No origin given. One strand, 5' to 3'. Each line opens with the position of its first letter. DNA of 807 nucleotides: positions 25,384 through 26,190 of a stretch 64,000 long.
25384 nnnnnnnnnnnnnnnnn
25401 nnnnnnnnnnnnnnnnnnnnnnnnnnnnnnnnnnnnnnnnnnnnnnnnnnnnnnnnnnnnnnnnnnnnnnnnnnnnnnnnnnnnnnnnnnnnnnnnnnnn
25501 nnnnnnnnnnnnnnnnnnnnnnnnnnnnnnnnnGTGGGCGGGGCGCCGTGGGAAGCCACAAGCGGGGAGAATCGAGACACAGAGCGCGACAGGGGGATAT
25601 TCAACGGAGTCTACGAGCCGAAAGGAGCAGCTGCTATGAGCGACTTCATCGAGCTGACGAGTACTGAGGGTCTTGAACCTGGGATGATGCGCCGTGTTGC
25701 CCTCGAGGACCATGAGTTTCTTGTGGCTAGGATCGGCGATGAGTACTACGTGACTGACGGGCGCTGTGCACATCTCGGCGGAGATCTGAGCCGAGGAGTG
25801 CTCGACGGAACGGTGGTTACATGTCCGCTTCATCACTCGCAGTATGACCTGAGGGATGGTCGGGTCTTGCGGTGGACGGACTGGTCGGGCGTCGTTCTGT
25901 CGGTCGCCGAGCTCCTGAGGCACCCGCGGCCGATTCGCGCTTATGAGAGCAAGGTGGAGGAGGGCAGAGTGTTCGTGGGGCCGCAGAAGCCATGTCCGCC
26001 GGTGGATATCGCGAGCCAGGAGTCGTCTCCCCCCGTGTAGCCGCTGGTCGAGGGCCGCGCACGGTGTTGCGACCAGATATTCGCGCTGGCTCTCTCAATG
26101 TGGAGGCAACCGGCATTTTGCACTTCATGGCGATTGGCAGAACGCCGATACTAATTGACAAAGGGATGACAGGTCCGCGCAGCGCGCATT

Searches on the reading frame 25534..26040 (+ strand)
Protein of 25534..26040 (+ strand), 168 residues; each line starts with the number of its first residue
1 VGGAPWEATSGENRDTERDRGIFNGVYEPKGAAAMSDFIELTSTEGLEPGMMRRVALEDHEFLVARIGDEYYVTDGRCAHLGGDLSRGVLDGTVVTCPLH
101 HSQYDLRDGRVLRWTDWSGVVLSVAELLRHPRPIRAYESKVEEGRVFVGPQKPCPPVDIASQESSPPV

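Call 41: search_protein_families(library=pfam, proteins=[window:25534-26040:+], max_evalue=0.0001)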
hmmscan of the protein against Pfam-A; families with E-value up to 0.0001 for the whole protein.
window:25534-26040:+ (168 aa): 2 families
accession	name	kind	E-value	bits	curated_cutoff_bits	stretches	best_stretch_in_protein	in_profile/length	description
PF00355.32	Rieske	-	8.8e-14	51.6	20.3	1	41-114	5-78/88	Rieske [2Fe-2S] domain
PF13806.12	Rieske_2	-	1.3e-07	31.9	27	1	38-148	2-103/104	Rieske-like [2Fe-2S] domain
